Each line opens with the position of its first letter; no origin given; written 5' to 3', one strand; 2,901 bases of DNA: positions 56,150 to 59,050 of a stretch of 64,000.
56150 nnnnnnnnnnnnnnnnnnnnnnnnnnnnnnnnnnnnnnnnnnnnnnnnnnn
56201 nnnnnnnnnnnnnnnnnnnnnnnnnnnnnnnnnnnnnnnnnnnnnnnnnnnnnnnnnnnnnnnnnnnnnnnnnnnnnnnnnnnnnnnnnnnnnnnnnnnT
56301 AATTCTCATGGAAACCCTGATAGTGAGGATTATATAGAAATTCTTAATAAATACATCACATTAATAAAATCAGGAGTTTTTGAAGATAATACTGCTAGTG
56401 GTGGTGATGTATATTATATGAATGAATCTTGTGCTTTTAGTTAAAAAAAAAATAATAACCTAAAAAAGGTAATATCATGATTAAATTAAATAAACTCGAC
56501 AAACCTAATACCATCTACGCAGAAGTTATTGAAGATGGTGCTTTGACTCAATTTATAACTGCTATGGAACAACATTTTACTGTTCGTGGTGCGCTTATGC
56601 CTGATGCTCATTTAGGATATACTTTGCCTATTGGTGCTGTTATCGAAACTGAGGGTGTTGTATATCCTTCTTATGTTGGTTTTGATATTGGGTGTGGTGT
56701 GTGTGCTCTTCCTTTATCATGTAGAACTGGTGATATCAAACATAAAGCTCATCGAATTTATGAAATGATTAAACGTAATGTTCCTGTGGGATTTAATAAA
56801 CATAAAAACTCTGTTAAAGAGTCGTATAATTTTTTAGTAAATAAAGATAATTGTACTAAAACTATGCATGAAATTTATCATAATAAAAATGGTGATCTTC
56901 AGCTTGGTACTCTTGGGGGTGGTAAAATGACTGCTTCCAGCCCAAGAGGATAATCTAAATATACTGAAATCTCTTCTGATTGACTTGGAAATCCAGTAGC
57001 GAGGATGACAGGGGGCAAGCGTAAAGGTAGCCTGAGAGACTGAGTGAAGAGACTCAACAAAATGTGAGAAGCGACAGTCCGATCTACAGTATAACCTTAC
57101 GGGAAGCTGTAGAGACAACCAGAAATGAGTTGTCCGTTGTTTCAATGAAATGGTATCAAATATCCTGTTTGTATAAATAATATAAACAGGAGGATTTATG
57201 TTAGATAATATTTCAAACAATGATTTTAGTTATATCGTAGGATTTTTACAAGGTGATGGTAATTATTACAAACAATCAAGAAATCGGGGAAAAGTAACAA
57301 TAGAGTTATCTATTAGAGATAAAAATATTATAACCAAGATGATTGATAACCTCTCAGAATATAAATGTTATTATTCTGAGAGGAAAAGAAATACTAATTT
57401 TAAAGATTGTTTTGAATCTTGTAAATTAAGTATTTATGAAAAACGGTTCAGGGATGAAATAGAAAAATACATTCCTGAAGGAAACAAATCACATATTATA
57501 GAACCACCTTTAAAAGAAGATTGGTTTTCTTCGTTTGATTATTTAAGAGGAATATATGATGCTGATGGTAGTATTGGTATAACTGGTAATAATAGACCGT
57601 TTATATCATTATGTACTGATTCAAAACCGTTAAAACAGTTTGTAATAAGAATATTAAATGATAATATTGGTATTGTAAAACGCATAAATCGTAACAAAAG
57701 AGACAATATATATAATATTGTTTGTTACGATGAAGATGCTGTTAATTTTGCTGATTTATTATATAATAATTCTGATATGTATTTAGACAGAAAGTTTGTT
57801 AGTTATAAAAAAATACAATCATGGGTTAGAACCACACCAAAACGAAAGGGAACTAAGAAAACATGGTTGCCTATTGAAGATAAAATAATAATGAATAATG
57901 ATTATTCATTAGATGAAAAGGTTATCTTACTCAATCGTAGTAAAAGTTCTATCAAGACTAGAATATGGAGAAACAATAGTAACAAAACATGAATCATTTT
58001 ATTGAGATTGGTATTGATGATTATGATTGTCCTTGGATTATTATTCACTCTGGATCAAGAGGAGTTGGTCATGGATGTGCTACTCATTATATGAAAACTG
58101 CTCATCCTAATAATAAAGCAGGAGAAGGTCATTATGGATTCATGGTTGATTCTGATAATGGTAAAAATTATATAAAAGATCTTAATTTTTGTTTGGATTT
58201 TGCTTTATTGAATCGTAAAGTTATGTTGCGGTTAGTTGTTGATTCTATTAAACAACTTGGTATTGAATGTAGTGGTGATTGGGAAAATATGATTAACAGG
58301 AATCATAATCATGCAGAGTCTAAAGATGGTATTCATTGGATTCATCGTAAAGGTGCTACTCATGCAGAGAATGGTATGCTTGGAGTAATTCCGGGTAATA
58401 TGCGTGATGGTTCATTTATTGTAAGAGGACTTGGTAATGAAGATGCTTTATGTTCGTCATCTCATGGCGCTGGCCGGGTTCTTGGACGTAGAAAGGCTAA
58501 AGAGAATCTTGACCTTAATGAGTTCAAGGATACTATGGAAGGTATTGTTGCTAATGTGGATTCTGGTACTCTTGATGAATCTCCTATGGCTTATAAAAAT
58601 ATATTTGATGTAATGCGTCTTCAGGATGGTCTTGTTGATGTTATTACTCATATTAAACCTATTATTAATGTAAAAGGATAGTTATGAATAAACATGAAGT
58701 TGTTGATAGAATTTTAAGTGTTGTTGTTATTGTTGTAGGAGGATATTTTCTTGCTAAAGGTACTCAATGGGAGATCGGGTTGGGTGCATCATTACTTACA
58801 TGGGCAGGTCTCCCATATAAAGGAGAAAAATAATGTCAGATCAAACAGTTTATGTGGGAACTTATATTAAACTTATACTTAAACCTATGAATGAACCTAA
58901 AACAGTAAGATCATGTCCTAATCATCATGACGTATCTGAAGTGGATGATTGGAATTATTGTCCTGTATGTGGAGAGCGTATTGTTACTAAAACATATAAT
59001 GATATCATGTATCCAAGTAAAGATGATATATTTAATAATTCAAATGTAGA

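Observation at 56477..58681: RtcB RNA ligase gene split by a group I intron that carries a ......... homing endonuclease under a T4-type late promoter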

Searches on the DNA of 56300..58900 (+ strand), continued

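Call 12: search_rna_families(source=L001, start=2380, end=2980, threshold=evalue, max_evalue=10, show_alignments=2)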
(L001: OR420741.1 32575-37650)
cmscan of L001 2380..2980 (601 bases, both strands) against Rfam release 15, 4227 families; matches with E-value up to 10: 0.
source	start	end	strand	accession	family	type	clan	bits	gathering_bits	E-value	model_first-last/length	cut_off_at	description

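Call 53: search_rna_families(source=L073, start=1560, end=2900, threshold=evalue, max_evalue=1, show_alignments=1)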
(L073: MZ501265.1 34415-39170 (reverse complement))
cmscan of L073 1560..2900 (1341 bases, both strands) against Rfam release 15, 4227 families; matches with E-value up to 1: 1.
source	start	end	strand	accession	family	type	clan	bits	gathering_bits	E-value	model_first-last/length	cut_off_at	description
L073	1649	1896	+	RF00028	Intron_gpI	Intron;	-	71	50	1.1e-17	1-253/253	no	Group I catalytic intron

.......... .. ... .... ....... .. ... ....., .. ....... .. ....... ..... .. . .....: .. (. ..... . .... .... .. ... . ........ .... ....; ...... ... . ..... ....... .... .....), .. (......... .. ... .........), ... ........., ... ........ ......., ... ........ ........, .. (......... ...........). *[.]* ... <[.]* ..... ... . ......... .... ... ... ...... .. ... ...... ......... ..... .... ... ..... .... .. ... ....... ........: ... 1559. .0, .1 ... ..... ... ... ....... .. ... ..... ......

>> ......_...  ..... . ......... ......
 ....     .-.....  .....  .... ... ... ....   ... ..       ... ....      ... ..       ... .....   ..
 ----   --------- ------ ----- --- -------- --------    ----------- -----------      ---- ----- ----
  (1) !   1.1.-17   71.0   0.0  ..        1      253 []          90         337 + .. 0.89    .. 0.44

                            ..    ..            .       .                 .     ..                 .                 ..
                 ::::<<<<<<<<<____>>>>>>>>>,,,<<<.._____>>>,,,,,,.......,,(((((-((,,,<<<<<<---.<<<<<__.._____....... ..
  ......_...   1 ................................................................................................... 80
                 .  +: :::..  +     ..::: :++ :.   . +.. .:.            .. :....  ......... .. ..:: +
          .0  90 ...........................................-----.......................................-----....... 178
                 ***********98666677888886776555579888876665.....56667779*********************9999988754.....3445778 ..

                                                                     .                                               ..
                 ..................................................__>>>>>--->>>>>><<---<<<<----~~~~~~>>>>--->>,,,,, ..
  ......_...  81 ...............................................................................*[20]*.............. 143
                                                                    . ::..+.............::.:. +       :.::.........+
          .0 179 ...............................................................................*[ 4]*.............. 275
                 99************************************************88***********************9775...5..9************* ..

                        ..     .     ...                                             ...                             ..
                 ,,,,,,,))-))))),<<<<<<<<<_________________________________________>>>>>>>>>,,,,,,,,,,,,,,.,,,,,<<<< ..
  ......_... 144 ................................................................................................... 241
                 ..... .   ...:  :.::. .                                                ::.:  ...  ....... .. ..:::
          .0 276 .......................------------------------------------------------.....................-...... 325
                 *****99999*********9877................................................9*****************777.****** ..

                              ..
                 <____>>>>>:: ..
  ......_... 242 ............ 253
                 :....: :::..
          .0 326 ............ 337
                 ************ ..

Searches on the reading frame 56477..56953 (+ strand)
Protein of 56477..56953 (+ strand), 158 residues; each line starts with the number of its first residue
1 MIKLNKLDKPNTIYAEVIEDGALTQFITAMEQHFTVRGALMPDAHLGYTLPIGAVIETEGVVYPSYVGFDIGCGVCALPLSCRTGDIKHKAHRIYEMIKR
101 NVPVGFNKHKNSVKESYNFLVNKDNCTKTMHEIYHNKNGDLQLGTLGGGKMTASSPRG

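Call 4: search_protein_families(library=pfam, proteins=[window:56477-56953:+], max_evalue=0.01)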
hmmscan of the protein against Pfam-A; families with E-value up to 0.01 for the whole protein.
window:56477-56953:+ (158 aa): 1 family
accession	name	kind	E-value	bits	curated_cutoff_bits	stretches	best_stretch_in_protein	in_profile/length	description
PF01139.22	RtcB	-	1.2e-21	77.9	27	1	37-115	14-93/426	tRNA-splicing ligase RtcB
